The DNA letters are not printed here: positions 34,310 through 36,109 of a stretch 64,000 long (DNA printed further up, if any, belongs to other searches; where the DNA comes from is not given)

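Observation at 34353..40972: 6.6-kb accessory locus between two inward-facing tRNA genes: low-GC / high-GC / low-GC mosaic of function-unknown genes, no recombinase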

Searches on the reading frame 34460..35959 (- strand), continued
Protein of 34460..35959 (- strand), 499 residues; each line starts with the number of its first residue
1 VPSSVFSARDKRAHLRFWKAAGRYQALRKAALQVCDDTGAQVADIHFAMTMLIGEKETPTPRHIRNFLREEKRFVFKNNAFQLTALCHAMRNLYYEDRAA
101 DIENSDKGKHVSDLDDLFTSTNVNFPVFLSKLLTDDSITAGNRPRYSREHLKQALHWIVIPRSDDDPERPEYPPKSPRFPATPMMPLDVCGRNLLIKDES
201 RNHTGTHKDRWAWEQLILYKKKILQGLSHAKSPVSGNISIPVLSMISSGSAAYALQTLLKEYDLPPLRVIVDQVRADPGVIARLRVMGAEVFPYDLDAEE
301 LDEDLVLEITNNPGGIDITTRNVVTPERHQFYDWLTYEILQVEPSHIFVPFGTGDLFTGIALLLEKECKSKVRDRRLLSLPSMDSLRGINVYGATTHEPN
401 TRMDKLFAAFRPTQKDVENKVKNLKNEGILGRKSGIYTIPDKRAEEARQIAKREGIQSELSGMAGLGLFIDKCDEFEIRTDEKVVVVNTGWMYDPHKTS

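Call 69: search_protein_families(library=pfam, proteins=[L084:1238-2020:+, L085:5231-6169:+, L085:3849-5234:+, L086:5394-6452:+, L088:1613-2476:+, L088:66-1214:+, L082:5350-6543:-, L082:8782-11400:+, L083:1405-2133:+, L137:5412-5900:+], max_evalue=0.01)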
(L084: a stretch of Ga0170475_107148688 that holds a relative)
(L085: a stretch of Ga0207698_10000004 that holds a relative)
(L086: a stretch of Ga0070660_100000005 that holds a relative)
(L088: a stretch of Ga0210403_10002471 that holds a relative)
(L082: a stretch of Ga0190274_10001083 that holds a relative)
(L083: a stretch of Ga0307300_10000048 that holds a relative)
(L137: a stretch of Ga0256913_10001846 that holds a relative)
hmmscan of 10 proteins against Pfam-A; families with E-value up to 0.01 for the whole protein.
L084:1238-2020:+ (260 aa): 1 family
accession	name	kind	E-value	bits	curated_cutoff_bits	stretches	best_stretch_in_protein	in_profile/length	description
PF10137.14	CAP12-PCTIR_TIR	-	8.5e-30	103.6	24.7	1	9-126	2-117/119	CAP12/Pycsar effector protein, TIR domain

L085:5231-6169:+ (312 aa): 8 families
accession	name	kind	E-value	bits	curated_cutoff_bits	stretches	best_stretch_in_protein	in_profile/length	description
PF13489.12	Methyltransf_23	-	4.2e-29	101.8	27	1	98-254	11-163/164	Methyltransferase domain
PF08241.18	Methyltransf_11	-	3.6e-20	72.8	21.2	1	118-207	1-95/95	Methyltransferase domain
PF13649.12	Methyltransf_25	-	3.7e-16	60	27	1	118-203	2-97/97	Methyltransferase domain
PF08242.18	Methyltransf_12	-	6.8e-14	52.8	30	1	118-205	1-98/98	Methyltransferase domain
PF07021.18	MetW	-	2.8e-11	43.9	21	1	112-219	12-119/193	Methionine biosynthesis protein MetW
PF13847.12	Methyltransf_31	-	6.6e-11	42.5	27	1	116-211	6-113/145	Methyltransferase domain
PF01209.24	Ubie_methyltran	-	6.2e-05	22.9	20.1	1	111-207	45-151/233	ubiE/COQ5 methyltransferase family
PF05175.20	MTS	-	0.0014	18.8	23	1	114-211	32-142/170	Methyltransferase small domain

L085:3849-5234:+ (461 aa): 1 family
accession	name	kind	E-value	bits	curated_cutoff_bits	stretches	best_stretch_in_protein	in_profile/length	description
PF04932.20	Wzy_C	-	1.3e-10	41.7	31.7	1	257-387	2-149/149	O-Antigen ligase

L086:5394-6452:+ (352 aa): 0 families

L088:1613-2476:+ (287 aa): 1 family
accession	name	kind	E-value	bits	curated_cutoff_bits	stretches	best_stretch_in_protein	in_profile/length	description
PF10137.14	CAP12-PCTIR_TIR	-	2.5e-29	102.1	24.7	1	9-125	2-116/119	CAP12/Pycsar effector protein, TIR domain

L088:66-1214:+ (382 aa): 0 families

L082:5350-6543:- (397 aa): 1 family
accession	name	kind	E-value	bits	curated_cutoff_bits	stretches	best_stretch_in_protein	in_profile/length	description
PF00155.27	Aminotran_1_2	-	2.9e-09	37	19.7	1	210-376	168-349/361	Aminotransferase class I and II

L082:8782-11400:+ (872 aa): 3 families
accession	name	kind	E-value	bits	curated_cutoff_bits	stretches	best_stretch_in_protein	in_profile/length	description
PF00593.30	TonB_dep_Rec_b-barrel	-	4.4e-42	145.9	27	1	371-832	45-436/436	TonB dependent receptor-like, beta-barrel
PF07715.20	Plug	-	6.2e-20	72.1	23.9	1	149-264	6-107/107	TonB-dependent Receptor Plug Domain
PF07660.19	STN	-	3.6e-08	33.5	28.4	1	67-116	2-52/52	Secretin and TonB N terminus short domain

L083:1405-2133:+ (242 aa): 0 families

L137:5412-5900:+ (162 aa): 6 families
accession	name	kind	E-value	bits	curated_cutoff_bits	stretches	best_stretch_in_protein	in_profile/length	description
PF01037.27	AsnC_trans_reg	-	4.4e-20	71.8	25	1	74-145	2-73/73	Lrp/AsnC ligand binding domain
PF13404.12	HTH_AsnC-type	-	3.9e-13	49.4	27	1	7-47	1-41/42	AsnC-type helix-turn-helix domain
PF13412.12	HTH_24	-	1.5e-12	47.4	21.9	1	8-53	2-47/48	Winged helix-turn-helix DNA-binding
PF22482.2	AsnC_trans_reg_3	-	6e-05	23.5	24.4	1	81-143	22-83/95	PF0864 C-terminal dimeric alpha+beta barrel domain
PF08279.18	HTH_11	-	0.00049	20.4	25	1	14-67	5-54/55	HTH domain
PF22451.2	NirdL-like_HTH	-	0.0016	18.4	27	1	25-53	18-46/47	Siroheme decarboxylase NirDL-like HTH domain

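Call 71: search_protein_families(library=padloc, proteins=[P0048, L007:7118-8017:+, L088:1613-2476:+, P0055, P0035, L001:6746-7639:-, L001:6061-6702:-, P0005, L008:7055-7690:+], max_evalue=0.01)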
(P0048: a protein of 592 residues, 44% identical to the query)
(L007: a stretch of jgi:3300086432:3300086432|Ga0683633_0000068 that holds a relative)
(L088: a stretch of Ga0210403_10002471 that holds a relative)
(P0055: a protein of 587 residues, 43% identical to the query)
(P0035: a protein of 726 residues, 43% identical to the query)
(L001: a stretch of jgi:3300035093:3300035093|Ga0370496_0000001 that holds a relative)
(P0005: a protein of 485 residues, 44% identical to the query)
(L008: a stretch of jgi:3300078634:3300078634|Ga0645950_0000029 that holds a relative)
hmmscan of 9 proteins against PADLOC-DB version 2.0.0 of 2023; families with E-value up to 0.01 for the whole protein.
P0048 (592 aa): 0 families

L007:7118-8017:+ (299 aa): 5 families
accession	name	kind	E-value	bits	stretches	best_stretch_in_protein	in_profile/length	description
PDLC05007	PDC-S35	-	2.4e-15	55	1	20-233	23-224/278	-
PDLC05005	PDC-S35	-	9.2e-13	46.5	1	120-273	111-250/264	-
PDLC05006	PDC-S35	-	5.2e-11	40.4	1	109-230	65-172/231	-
PDLC05004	PDC-S35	-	1.2e-10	39.5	1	30-238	35-216/265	-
PDLC05003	PDC-S35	-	3.6e-10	37.8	1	123-273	85-228/245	-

L088:1613-2476:+ (287 aa): 9 families
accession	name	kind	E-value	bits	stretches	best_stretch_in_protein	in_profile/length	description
PDLC00731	Effector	-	2.2e-41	139.8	1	4-155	152-304/306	TIR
PDLC00729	Effector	-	1.2e-40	137.9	1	7-151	4-147/310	TIR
PDLC00732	Effector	-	1.6e-39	133.6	1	4-154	148-299/301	TIR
PDLC02371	PycTIR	-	1.5e-31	107.9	1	3-153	148-286/288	-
PDLC05005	PDC-S35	-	3.2e-15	54.5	1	54-145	164-257/264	-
PDLC05007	PDC-S35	-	7.6e-12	43.5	1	53-122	178-247/278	-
PDLC05004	PDC-S35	-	8.2e-12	43.3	1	54-129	165-241/265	-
PDLC05003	PDC-S35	-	2.6e-11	41.6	1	55-129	140-216/245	-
PDLC05006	PDC-S35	-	6.6e-11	40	1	47-130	122-208/231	-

P0055 (587 aa): 1 family
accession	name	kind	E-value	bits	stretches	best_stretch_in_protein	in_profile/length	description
PDLC03957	bSEFIR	-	0.00021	19.2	1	2-57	40-98/412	-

P0035 (726 aa): 0 families

L001:6746-7639:- (297 aa): 1 family
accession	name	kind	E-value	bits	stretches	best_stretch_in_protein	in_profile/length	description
PDLC01653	2OG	-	2.8e-08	32.5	1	170-285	6-80/81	"CAS-I,CAS-II,CAS-III,CAS-IV,CAS-V,CAS-VI; associated"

L001:6061-6702:- (213 aa): 0 families

P0005 (485 aa): 0 families

L008:7055-7690:+ (211 aa): 0 families

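Call 77: search_protein_families(library=phrogs, proteins=[window:34460-35959:-], max_evalue=0.1)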
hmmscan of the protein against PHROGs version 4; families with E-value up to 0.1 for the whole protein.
window:34460-35959:- (499 aa): 0 families
